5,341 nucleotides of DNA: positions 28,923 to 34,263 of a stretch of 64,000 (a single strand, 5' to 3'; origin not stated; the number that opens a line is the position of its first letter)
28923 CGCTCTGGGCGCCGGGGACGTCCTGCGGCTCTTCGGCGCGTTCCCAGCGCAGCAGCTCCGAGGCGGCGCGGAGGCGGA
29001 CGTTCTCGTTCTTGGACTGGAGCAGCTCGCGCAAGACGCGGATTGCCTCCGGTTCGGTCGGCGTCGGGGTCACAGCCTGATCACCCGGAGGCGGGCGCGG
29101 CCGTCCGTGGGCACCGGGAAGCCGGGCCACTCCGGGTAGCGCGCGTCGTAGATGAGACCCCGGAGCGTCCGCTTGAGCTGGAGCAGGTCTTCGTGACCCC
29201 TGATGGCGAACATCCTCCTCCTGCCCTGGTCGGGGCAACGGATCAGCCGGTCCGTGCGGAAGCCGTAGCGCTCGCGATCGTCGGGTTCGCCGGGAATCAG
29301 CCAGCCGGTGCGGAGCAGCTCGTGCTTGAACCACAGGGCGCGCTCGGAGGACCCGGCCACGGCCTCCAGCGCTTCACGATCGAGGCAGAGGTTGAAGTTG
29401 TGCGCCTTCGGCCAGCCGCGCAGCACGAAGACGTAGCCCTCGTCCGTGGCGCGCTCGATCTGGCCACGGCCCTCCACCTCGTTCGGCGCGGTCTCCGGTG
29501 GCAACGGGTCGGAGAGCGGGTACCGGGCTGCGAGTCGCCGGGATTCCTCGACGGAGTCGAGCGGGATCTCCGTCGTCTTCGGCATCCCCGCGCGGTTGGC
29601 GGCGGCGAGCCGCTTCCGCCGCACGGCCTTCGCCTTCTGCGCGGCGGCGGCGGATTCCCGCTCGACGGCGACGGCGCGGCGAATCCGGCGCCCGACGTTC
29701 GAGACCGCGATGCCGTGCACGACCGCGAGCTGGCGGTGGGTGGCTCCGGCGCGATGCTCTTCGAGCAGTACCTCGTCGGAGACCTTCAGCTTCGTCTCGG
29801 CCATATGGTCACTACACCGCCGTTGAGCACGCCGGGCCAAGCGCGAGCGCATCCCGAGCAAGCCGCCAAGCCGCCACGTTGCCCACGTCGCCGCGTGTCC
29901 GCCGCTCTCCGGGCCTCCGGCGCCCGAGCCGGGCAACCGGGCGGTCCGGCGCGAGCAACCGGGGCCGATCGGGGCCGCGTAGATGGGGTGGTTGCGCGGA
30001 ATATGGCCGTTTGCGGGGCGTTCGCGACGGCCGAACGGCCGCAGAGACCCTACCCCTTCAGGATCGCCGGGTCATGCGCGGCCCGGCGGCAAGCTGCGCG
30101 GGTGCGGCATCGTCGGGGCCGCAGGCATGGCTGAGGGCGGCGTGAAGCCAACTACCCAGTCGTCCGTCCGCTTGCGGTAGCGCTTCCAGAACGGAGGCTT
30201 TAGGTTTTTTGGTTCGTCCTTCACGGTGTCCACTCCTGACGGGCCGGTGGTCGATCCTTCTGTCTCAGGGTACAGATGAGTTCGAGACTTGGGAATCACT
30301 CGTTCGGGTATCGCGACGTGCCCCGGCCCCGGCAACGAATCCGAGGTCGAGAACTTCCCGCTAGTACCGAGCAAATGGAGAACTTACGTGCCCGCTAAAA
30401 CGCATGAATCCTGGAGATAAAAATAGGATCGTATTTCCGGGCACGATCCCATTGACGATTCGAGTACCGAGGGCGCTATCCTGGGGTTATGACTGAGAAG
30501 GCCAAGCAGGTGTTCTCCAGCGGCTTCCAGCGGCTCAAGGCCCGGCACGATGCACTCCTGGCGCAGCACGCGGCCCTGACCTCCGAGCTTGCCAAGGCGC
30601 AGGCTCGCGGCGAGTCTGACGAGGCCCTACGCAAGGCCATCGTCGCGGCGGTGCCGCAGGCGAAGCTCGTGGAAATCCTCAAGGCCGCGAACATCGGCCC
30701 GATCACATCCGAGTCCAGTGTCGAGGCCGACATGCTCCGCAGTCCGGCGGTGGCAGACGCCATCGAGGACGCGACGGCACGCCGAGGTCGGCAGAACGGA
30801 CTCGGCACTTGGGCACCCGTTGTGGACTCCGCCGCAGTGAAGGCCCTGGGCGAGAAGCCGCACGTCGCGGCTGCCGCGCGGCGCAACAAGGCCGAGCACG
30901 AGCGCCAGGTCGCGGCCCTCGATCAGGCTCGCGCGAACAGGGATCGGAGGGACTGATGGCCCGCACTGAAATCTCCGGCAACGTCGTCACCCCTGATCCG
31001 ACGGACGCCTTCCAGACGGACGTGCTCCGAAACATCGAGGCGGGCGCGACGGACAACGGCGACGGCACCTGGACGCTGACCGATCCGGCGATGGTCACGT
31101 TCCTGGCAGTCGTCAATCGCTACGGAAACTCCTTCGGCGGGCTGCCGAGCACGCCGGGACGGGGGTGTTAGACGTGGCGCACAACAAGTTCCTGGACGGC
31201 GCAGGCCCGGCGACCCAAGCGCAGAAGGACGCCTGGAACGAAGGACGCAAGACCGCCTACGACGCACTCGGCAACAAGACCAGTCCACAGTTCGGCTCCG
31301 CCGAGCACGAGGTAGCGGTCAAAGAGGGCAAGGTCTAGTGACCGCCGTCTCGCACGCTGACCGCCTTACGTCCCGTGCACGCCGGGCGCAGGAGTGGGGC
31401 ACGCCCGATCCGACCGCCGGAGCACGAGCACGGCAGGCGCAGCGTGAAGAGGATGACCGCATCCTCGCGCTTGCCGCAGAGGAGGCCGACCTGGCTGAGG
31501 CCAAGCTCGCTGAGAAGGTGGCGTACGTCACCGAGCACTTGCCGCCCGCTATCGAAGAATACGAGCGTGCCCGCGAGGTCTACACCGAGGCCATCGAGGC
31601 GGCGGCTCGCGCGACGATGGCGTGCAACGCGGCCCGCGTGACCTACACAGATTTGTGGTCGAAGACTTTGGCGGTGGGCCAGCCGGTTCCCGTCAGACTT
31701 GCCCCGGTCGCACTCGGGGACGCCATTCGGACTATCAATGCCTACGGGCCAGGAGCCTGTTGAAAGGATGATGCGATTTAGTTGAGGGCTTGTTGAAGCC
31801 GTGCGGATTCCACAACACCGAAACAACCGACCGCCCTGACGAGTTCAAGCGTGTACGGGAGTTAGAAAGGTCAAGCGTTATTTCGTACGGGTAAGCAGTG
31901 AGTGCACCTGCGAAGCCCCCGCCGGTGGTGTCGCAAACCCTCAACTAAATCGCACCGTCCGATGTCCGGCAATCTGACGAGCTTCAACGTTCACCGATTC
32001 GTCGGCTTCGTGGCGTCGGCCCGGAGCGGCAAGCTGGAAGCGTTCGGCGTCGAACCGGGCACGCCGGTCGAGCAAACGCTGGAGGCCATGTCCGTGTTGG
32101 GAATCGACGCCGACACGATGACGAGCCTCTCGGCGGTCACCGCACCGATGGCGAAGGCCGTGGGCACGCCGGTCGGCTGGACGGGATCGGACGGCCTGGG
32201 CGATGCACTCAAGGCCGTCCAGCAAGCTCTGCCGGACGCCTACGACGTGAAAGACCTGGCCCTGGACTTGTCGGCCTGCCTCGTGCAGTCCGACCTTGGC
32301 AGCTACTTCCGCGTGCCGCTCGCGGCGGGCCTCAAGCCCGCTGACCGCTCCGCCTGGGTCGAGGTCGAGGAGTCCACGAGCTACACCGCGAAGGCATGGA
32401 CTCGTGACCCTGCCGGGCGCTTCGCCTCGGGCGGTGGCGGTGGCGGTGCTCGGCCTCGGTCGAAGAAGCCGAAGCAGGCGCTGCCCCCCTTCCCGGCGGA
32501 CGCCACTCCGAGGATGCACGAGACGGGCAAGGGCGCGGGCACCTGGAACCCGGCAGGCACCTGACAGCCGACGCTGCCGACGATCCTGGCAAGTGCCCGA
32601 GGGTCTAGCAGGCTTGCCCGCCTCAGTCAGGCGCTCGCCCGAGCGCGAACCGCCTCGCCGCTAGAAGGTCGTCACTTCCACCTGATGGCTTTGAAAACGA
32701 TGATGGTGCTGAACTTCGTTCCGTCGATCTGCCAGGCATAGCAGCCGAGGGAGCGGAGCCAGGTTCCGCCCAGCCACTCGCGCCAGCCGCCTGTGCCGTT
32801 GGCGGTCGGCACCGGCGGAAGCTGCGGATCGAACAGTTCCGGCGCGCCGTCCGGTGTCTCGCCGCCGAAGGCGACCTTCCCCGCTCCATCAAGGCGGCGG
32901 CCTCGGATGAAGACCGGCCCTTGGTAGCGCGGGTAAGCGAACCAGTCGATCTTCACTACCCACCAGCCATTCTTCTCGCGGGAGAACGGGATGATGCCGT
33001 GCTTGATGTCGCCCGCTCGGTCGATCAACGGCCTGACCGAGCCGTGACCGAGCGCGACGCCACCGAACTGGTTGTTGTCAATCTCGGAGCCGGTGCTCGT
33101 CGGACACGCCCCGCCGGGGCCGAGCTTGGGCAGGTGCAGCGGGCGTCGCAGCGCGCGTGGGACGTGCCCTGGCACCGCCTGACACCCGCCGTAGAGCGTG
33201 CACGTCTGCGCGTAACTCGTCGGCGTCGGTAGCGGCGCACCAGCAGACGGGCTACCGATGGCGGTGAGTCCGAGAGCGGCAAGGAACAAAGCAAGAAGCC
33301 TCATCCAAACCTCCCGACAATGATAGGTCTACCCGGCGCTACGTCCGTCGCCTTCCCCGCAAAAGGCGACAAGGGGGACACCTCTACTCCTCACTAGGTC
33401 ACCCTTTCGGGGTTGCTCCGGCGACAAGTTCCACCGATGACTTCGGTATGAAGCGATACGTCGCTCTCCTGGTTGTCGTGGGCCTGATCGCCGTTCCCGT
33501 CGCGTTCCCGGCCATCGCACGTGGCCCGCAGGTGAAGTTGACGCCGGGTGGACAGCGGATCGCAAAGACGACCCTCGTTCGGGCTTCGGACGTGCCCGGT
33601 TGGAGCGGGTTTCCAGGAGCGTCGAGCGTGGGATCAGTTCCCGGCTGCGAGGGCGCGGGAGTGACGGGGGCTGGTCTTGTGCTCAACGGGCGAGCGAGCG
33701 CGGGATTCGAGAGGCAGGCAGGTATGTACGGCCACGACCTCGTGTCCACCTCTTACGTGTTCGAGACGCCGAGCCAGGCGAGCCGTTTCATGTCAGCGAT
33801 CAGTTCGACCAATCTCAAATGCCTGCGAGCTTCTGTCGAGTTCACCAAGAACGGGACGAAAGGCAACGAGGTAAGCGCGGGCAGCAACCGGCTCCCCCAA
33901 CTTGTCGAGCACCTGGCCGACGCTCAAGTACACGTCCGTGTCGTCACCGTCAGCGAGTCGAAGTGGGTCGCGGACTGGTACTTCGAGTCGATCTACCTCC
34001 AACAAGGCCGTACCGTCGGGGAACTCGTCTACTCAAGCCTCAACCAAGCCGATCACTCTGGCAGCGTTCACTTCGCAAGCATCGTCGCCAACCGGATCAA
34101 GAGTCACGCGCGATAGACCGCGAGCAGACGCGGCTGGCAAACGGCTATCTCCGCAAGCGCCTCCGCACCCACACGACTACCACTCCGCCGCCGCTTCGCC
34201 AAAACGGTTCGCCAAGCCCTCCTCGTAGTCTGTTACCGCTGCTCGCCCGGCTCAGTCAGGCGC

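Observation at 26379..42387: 15,982-bp serine-recombinase element inserted in frame into a secreted NlpC/P60 hydrolase gene; both att sites reconstructable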

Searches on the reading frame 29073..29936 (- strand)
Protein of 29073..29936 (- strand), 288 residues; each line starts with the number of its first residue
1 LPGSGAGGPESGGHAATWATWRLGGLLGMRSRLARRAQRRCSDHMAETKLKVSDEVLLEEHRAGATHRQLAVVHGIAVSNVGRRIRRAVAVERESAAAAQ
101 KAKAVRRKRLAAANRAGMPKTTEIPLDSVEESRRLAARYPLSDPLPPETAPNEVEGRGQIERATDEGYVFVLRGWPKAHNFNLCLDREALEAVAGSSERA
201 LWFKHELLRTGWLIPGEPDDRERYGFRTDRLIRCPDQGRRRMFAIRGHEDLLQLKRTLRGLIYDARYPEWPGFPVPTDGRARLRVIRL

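Call 13: search_protein_families(library=pfam, max_evalue=0.01, proteins=[window:29073-29936:-])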
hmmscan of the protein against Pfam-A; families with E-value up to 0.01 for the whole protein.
window:29073-29936:- (288 aa): 0 families

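Call 19: search_protein_families(library=phrogs, max_evalue=0.001, proteins=[window:29073-29936:-])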
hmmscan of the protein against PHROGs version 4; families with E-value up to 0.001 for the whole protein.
window:29073-29936:- (288 aa): 0 families

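Call 69: search_protein_families(library=padloc, max_evalue=0.001, proteins=[window:29073-29936:-])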
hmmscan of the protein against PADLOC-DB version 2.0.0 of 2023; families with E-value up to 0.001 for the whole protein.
window:29073-29936:- (288 aa): 0 families

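Call 70: search_protein_families(library=ncbifam, max_evalue=0.001, proteins=[window:29073-29936:-])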
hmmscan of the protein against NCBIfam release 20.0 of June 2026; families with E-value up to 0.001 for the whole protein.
window:29073-29936:- (288 aa): 0 families

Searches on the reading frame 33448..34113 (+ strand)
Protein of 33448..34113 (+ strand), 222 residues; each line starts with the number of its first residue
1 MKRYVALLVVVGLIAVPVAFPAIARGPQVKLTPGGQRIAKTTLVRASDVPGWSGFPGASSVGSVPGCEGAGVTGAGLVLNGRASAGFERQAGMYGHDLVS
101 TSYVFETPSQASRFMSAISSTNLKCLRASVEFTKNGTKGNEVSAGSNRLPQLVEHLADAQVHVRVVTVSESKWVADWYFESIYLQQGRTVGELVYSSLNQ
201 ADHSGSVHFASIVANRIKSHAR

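Call 11: search_protein_families(library=pfam, max_evalue=0.01, proteins=[window:33448-34113:+])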
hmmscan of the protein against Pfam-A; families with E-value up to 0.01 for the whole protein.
window:33448-34113:+ (222 aa): 0 families

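Call 19: search_protein_families(library=phrogs, max_evalue=0.001, proteins=[window:33448-34113:+])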
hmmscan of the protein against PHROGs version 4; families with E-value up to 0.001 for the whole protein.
window:33448-34113:+ (222 aa): 0 families

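Call 69: search_protein_families(library=padloc, max_evalue=0.001, proteins=[window:33448-34113:+])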
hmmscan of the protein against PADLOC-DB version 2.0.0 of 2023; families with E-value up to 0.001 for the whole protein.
window:33448-34113:+ (222 aa): 0 families

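Call 70: search_protein_families(library=ncbifam, max_evalue=0.001, proteins=[window:33448-34113:+])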
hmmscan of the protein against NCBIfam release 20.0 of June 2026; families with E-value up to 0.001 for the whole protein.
window:33448-34113:+ (222 aa): 0 families
